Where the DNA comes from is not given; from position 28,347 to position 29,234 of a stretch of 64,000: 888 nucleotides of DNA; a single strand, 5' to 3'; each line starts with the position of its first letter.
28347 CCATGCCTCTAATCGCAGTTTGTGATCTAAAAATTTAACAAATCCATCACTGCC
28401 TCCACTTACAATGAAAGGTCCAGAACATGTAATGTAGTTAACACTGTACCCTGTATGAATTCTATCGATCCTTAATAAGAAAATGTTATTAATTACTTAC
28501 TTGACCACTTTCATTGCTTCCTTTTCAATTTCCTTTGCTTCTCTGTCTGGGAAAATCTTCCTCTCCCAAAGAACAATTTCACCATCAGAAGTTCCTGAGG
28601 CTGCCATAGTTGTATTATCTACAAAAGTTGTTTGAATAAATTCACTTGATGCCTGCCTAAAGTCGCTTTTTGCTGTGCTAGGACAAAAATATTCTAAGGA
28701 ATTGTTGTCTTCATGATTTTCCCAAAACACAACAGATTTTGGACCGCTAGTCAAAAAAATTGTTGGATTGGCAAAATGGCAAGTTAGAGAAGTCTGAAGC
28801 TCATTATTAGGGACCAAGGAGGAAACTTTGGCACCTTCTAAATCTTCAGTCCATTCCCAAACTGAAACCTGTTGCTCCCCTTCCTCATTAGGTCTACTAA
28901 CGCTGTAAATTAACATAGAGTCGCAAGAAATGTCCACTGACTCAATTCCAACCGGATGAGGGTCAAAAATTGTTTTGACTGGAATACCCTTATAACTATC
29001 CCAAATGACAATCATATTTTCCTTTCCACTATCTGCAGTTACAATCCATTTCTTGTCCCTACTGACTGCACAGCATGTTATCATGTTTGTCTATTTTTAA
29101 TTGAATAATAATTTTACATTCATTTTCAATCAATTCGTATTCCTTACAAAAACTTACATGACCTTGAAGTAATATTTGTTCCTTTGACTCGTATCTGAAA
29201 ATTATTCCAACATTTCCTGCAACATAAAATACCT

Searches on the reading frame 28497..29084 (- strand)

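Call 6: search_protein_families(library=pfam, proteins=[window:28497-29084:-])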
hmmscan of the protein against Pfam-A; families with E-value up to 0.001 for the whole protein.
window:28497-29084:- (195 aa): 7 families
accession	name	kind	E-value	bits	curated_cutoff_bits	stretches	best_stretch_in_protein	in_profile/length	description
PF23409.1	Beta-prop_EML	-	5.3e-15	56.1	88.2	1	2-176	12-185/267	Echinoderm microtubule-associated protein first beta-propeller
PF24780.1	WD40_MABP1-WDR62_1st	-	3.7e-09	36.8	496.3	1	2-124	41-154/328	MABP1/WDR62 first WD40 domain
PF00400.38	WD40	-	6.6e-08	33.2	27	0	2-29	14-39/39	WD domain, G-beta repeat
PF25174.1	Beta-prop_THOC3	-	2.8e-06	27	305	0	3-79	175-243/272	THOC3 beta-propeller domain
PF25173.1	Beta-prop_WDR3_1st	-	4.9e-05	23.6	154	0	2-174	32-183/184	WDR3 first beta-propeller domain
PF24814.1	WD40_Prp19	-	0.00033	20.2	320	1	2-176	9-165/281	Prp19 WD40 domain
PF25175.1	Beta-prop_WDR5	-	0.00055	19.7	250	1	7-67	18-75/296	WDR5 beta-propeller domain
